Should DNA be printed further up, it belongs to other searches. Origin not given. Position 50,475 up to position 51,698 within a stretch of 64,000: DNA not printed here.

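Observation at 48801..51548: GT39/GT-C membrane glycosyltransferase with TPR tail followed by a Maf/DUF115-like protein: a possible protein or flagellin glycosylation pair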

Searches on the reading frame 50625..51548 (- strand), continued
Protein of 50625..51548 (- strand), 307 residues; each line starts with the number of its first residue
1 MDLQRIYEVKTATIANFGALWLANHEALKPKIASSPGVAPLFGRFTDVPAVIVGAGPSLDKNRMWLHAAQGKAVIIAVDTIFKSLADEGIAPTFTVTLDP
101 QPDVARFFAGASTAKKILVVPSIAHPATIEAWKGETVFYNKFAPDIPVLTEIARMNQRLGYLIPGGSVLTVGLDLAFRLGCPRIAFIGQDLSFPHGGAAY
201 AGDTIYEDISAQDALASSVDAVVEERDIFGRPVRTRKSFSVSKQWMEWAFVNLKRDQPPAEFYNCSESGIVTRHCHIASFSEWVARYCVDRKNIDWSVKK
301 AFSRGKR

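Call 33: search_solved_structures(query=A2, max_evalue=1, show_alignments=2)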
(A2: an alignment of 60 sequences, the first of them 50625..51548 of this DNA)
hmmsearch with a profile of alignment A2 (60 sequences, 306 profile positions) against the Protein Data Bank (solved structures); distinct sequences matched with E-value up to 1: 6.
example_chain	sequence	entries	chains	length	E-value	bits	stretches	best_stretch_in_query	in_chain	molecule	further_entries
5mu5_A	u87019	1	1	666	3.1e-13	52.6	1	48-212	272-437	Uncharacterized protein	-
8sd5_A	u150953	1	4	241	4.2e-06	29.2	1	35-100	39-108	6-hydroxymethyl-7,8-dihydropterin pyrophosphokinase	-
8sbu_A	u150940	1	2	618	2.1e-05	26.9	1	35-100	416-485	Maltose/maltodextrin-binding periplasmic protein,6-hydroxymethyl-7,8-dihydropterin pyropho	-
3fc7_A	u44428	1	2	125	0.0011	21.2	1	158-232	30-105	HTR-like protein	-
4xgo_A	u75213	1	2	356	0.6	12.2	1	188-281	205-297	Anopheles Plasmodium-responsive Leucine-rich repeat protein 1B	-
1amu_A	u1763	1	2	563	0.74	11.9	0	95-167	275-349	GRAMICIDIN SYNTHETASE 1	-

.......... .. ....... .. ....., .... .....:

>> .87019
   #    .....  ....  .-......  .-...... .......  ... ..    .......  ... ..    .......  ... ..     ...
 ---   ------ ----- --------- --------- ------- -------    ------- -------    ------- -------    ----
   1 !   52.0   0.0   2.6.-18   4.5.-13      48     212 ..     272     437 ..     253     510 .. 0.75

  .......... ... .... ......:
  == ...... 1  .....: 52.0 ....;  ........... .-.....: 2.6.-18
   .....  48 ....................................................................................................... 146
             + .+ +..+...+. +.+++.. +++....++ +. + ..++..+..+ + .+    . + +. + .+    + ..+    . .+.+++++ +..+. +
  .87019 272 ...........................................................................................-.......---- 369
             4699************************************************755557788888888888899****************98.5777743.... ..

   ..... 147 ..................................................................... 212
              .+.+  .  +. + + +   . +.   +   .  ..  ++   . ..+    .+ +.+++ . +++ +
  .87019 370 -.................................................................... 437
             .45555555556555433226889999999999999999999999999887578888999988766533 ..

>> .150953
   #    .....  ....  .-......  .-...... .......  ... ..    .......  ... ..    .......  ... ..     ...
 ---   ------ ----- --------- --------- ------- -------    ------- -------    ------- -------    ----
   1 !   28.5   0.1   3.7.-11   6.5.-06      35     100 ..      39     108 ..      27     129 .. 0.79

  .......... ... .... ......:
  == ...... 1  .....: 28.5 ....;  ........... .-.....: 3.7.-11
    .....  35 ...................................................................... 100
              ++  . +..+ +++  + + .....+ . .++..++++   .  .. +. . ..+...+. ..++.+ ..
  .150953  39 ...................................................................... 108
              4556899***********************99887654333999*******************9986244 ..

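Call 42: predict_structure(alignment_id=A2)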
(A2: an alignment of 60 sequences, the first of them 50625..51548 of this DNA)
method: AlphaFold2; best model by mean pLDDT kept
length: 307 residues; sequences in the alignment: 60
mean_pLDDT: 90.6   pTM: 0.90
mean pLDDT of the five models: 90.6, 89.7, 89.2, 85.8, 85.2
residues with pLDDT >= 90: 220; 70-90: 70; 50-70: 16; < 50: 1
segments of 3 or more residues with pLDDT < 50: none
pLDDT, mean of each block of 10 residues (from residue 1): 65 79 96 95 96 92 93 97 94 96 93 95 97 97 92 96 92 97 92 80 82 75 90 90 94 85 91 95 97 95 75
secondary structure, 60 per line:
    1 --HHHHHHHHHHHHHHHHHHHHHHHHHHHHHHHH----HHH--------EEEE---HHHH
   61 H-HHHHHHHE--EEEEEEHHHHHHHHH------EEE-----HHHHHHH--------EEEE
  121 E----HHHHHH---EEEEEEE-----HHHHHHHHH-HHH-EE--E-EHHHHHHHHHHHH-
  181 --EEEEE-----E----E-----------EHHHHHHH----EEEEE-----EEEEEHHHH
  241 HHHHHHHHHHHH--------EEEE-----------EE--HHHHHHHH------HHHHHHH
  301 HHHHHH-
elements in order: H3-34 E50-53 H57-61 H63-69 E73-78 H79-87 E94-96 H102-108 E117-121 H126-131 E135-141 H147-155 H168-179 E183-187 H211-217 E222-226 E232-236 H237-252 E261-264 H280-287 H294-306

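Call 46: search_protein_families(library=pfam, proteins=[L011:11026-12837:+, L013:11042-11440:+, L013:11437-12396:+, L005:10505-11512:-, L004:11288-13030:-, L009:8862-9581:+, L003:3833-6076:-, L066:11572-12831:+, L066:12828-14915:+, L073:12349-12903:+], max_evalue=0.0001)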
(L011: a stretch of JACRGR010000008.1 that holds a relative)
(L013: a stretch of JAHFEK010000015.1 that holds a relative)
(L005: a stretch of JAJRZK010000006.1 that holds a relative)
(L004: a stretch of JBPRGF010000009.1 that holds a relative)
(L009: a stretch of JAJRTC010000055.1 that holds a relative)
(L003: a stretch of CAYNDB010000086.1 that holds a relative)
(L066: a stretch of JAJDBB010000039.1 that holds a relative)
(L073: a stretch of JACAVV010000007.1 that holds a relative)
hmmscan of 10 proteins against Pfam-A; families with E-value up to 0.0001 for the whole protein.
L011:11026-12837:+ (603 aa): 2 families
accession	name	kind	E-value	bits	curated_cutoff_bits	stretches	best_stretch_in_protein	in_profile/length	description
PF13520.12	AA_permease_2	-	3.4e-33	115.6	27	1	35-421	14-403/427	Amino acid permease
PF02705.21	K_trans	-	2.2e-05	23.6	24.8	1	102-454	93-438/454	K+ potassium transporter integral membrane domain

L013:11042-11440:+ (132 aa): 1 family
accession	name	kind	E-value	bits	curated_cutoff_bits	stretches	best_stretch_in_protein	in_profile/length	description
PF01814.28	Hemerythrin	-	4.5e-10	40.5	25.3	1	13-122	2-121/127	Hemerythrin HHE cation binding domain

L013:11437-12396:+ (319 aa): 2 families
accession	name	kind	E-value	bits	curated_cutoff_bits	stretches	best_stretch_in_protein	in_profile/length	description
PF05425.18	CopD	-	2.2e-06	28.4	32.1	1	133-197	9-73/105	Copper resistance protein D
PF00173.33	Cyt-b5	-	4.2e-06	27.1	23.7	1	214-268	5-59/74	Cytochrome b5-like Heme/Steroid binding domain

L005:10505-11512:- (335 aa): 8 families
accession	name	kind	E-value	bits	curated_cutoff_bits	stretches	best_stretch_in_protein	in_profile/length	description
PF00891.24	Methyltransf_2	-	2.9e-14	53.4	22.3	1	138-313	37-208/210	O-methyltransferase domain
PF13649.12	Methyltransf_25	-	5.4e-11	43.5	27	1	168-265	2-97/97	Methyltransferase domain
PF13489.12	Methyltransf_23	-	2e-09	37.8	27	1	153-318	14-163/164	Methyltransferase domain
PF08242.18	Methyltransf_12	-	3.6e-09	37.7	30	1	168-266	1-97/98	Methyltransferase domain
PF08100.18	Dimerisation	-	7.5e-07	29.3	25.6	1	16-89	13-92/93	O-methyltransferase dimerisation domain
PF08241.18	Methyltransf_11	-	3.1e-06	28.2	21.2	1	168-268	1-94/95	Methyltransferase domain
PF13847.12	Methyltransf_31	-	8.5e-06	26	27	1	162-272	2-112/145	Methyltransferase domain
PF02353.26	CMAS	-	8.1e-05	22.5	27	0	149-274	48-169/273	Mycolic acid cyclopropane synthetase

L004:11288-13030:- (580 aa): 2 families
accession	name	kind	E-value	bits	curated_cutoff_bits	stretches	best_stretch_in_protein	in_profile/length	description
PF02401.23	LYTB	-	1.1e-93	313.9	24.5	1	7-279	1-267/267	LytB protein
PF01040.23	UbiA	-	5.1e-16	59.1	34.2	1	307-548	4-231/250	UbiA prenyltransferase family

L009:8862-9581:+ (239 aa): 0 families

L003:3833-6076:- (747 aa): 2 families
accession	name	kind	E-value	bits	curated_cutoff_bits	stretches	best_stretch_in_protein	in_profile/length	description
PF05226.16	CHASE2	-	2.6e-54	185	26.3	1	13-385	4-256/257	CHASE2 domain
PF00211.25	Guanylate_cyc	-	2e-26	93.1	21.9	1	486-662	7-177/183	Adenylate and Guanylate cyclase catalytic domain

L066:11572-12831:+ (419 aa): 5 families
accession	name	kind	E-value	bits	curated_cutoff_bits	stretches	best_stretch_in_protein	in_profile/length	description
PF00534.26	Glycos_transf_1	-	1.1e-32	113.4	26.4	1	219-376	5-160/172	Glycosyl transferases group 1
PF13692.12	Glyco_trans_1_4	-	2e-27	96.6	27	1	230-374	2-142/142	Glycosyl transferases group 1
PF13439.12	Glyco_transf_4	-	8.4e-14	52.4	28.5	1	22-207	1-169/170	Glycosyltransferase Family 4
PF13579.12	Glyco_trans_4_4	-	2.8e-09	37.9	29.7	1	23-203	1-158/158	Glycosyl transferase 4-like domain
PF20706.3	GT4-conflict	-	4.3e-09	36.3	26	1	199-337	167-310/385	Family 4 Glycosyltransferase in conflict systems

L066:12828-14915:+ (695 aa): 26 families (the best 25 are shown)
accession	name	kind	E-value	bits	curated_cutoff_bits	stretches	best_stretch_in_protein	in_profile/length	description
PF07719.23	TPR_2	-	1e-39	131.8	27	3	470-500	3-33/34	Tetratricopeptide repeat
PF00515.34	TPR_1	-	3.3e-38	128.4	27.8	4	471-500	4-33/34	Tetratricopeptide repeat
PF13181.12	TPR_8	-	2e-37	124.6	25.7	3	471-500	4-33/34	Tetratricopeptide repeat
PF13432.12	TPR_16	-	9e-34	116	32.7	2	542-603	3-64/65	Tetratricopeptide repeat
PF13431.12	TPR_17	-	3.4e-27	92.8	24.4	1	593-625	2-34/34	Tetratricopeptide repeat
PF13424.12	TPR_12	-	3.5e-24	85.2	30.1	2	575-631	8-72/77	Tetratricopeptide repeat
PF13414.12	TPR_11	-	4.5e-24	84.3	26.8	3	475-515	1-41/42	TPR repeat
PF14559.12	TPR_19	-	5e-22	78.5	25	3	482-524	5-47/68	Tetratricopeptide repeat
PF13428.12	TPR_14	-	1.7e-21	75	23.5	1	474-510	7-43/44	Tetratricopeptide repeat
PF13176.12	TPR_7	-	1.5e-17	62.5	27.9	0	608-632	3-27/36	Tetratricopeptide repeat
PF13174.12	TPR_6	-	3.2e-13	49.8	26.3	0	474-499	6-31/33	Tetratricopeptide repeat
PF13371.12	TPR_9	-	4.1e-12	46.4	35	0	476-538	3-65/73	Tetratricopeptide repeat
PF12895.13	ANAPC3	-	2.6e-09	37.7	27.2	1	550-629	3-81/82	Anaphase-promoting complex, cyclosome, subunit 3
PF25063.1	ARM_TT21_C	-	3.2e-09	37.4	35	1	486-633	39-193/209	Tetratricopeptide repeat protein 21 C-terminal ARM domain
PF23914.1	TPR_CcmH_CycH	-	7.5e-09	36.1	42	1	531-632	45-149/158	Cytochrome c-type biogenesis protein H TPR domain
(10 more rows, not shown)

L073:12349-12903:+ (184 aa): 0 families

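Call 70: search_protein_representatives(alignment_id=A2)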
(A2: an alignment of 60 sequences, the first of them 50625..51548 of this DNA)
Query: 60 sequences, 306 profile positions. Proteins with E-value up to 0.001 (for the whole library): 15736; up to 1e-10: 10842; up to 1e-30: 1474. The best 150 are listed.
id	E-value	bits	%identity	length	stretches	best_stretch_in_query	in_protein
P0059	1.8e-148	509.9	-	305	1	1-305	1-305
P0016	2.7e-131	453.5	-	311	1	4-306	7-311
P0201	1.5e-102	359.1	-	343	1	66-302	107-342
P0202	9.7e-102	356.4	-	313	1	4-301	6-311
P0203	2.9e-101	354.9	-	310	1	4-301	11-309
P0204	5.0e-72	258.9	-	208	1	1-170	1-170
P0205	1.3e-63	231.2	-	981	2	6-291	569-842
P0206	1.8e-62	227.5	-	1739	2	21-302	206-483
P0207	1.8e-60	220.9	-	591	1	15-304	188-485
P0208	3.4e-60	220.0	-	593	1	7-305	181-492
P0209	1.3e-58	214.8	-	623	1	13-303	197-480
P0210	3.9e-58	213.2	-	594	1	9-301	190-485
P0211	1.3e-57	211.5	-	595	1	13-298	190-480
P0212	5.8e-57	209.4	-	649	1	14-292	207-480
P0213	7.1e-57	209.1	-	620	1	14-296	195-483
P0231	1.3e-52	195.1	-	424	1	6-295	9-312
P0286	2.0e-47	178.1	-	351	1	4-296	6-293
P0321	1.5e-45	171.9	-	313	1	6-294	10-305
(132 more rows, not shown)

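Call 71: list_cluster_members(proteins=[P0207, P0208, P0209, P0321, P0286, P0231, P0205])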
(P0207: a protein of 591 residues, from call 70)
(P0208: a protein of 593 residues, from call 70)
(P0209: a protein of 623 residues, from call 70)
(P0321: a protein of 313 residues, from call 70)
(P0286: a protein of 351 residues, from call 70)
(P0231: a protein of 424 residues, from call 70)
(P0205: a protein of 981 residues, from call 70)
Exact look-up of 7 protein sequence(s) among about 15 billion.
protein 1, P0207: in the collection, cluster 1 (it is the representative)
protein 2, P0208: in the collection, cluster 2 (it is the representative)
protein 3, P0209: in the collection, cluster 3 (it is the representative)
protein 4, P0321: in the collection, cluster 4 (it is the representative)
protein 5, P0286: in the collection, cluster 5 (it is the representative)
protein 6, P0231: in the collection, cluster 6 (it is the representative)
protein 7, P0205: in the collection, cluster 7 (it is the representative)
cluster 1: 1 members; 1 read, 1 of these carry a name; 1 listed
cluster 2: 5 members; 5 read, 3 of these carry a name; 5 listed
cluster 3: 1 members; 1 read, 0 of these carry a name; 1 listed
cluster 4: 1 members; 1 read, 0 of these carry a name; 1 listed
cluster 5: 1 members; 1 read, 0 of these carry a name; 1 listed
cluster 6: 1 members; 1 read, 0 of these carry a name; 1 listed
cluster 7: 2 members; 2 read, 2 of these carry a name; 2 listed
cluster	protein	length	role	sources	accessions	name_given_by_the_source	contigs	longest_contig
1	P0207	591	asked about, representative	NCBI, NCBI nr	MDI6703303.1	MAG: DUF115 domain-containing protein [bacterium] | DUF115 domain-containing protein [bacterium]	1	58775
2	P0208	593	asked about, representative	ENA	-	-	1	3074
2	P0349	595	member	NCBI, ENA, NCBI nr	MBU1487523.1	DUF115 domain-containing protein [bacterium]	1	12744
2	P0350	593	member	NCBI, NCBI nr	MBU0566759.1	DUF115 domain-containing protein [bacterium]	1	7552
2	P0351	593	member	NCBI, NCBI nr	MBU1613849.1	DUF115 domain-containing protein [bacterium]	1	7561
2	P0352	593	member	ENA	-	-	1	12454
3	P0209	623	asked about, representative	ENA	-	-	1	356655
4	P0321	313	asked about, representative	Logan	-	-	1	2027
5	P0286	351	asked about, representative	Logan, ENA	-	-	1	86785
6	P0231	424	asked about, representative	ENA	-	-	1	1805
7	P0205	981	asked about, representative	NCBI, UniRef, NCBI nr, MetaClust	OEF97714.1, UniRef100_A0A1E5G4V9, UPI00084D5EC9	hypothetical protein BHF68_14035 [Desulfuribacillus alkaliarsenatis] | DUF115 domain-containing protein n=2 Tax=Desulfuribacillus alkaliarsenatis TaxID=766136 ... | status=active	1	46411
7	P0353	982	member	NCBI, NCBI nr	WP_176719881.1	motility associated factor glycosyltransferase family protein [Desulfuribacillus ... | 6-hydroxymethylpterin diphosphokinase MptE-like protein [Desulfuribacillus ...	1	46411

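Call 72: find_encoding_contigs(protein=P0002, flank=5000, max_places=2)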
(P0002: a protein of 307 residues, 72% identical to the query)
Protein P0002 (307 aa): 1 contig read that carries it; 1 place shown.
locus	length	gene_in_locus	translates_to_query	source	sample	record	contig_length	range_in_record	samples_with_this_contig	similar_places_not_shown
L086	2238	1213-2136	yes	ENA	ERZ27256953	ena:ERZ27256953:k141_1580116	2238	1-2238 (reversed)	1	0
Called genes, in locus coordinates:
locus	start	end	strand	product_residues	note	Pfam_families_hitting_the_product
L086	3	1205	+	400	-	?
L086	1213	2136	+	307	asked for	PF01973:MptE-like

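Call 79: search_protein_families(library=pfam, proteins=[L051:3164-4792:-, L051:4956-5399:+, L051:5518-6036:+, L080:8956-10053:+], max_evalue=0.001)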
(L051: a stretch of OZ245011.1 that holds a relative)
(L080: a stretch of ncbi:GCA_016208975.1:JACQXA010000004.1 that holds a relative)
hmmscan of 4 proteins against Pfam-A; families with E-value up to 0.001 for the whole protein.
L051:3164-4792:- (542 aa): 1 family
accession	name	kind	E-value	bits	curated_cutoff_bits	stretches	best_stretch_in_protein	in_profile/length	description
PF13231.12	PMT_2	-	2.2e-10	41.4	26.1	1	63-215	4-151/160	Dolichyl-phosphate-mannose-protein mannosyltransferase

L051:4956-5399:+ (147 aa): 1 family
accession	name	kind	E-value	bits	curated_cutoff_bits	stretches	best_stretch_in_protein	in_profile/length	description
PF04657.19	DMT_YdcZ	-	7.1e-41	140.2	24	1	5-143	2-140/140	Putative inner membrane exporter, YdcZ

L051:5518-6036:+ (172 aa): 1 family
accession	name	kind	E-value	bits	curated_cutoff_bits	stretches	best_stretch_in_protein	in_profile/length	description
PF13453.11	Zn_ribbon_TFIIB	-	7.9e-18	64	22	2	2-42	1-40/41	Transcription factor zinc-finger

L080:8956-10053:+ (365 aa): 1 family
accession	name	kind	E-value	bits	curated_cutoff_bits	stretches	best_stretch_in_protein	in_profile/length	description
PF04230.19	PS_pyruv_trans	-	3.7e-18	66.9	25.3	1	13-295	1-278/280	Polysaccharide pyruvyl transferase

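Call 86: search_protein_families(library=pfam, alignment_id=A4, max_evalue=0.00001)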
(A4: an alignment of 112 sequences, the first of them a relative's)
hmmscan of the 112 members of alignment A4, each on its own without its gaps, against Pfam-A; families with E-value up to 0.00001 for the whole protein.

A. member 1, L016:595-1977:+ (461 aa): 6 families
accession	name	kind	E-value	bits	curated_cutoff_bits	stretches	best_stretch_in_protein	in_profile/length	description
PF01593.30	Amino_oxidase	-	1.4e-18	67.9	19.8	1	12-454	1-439/443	Flavin containing amine oxidoreductase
PF13450.12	NAD_binding_8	-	9e-13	48.7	21.9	1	7-62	1-56/68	NAD(P)-binding Rossmann-like domain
PF07992.20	Pyr_redox_2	-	5.6e-08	33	26.1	0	3-37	1-36/291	Pyridine nucleotide-disulphide oxidoreductase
PF00890.30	FAD_binding_2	-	9.7e-08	32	20.4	1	4-42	1-38/414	FAD binding domain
PF01266.30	DAO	-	4e-07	30.3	27.9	0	4-38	1-35/353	FAD dependent oxidoreductase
PF03486.20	HI0933_like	-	1.9e-06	27.9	50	0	4-38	2-36/244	HI0933-like protein Rossmann domain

B. families by the number of members that match (of 112 scanned): 106 families (the first 25 are shown)
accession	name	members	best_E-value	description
PF00515.34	TPR_1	6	5.7e-51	Tetratricopeptide repeat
PF07719.23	TPR_2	6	3e-46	Tetratricopeptide repeat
PF01973.23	MptE-like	6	2.1e-43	6-hydroxymethylpterin diphosphokinase MptE-like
PF13181.12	TPR_8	6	5.7e-43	Tetratricopeptide repeat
PF13414.12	TPR_11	6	2.3e-36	TPR repeat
PF13431.12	TPR_17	6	5.9e-31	Tetratricopeptide repeat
PF13424.12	TPR_12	6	1.1e-30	Tetratricopeptide repeat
PF13432.12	TPR_16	6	2.6e-28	Tetratricopeptide repeat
PF14559.12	TPR_19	6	1.4e-25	Tetratricopeptide repeat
PF03963.19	FlgD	6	3e-22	Flagellar hook capping protein - N-terminal region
PF02120.21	Flg_hook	6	1.5e-21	Flagellar hook-length control protein FliK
PF13428.12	TPR_14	6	2.8e-20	Tetratricopeptide repeat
PF13860.13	FlgD_ig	6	1e-19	FlgD Ig-like domain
PF13374.12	TPR_10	6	9.9e-18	Tetratricopeptide repeat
PF06429.18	Flg_bbr_C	6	1.3e-13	Flagellar basal body rod FlgEFG protein C-terminal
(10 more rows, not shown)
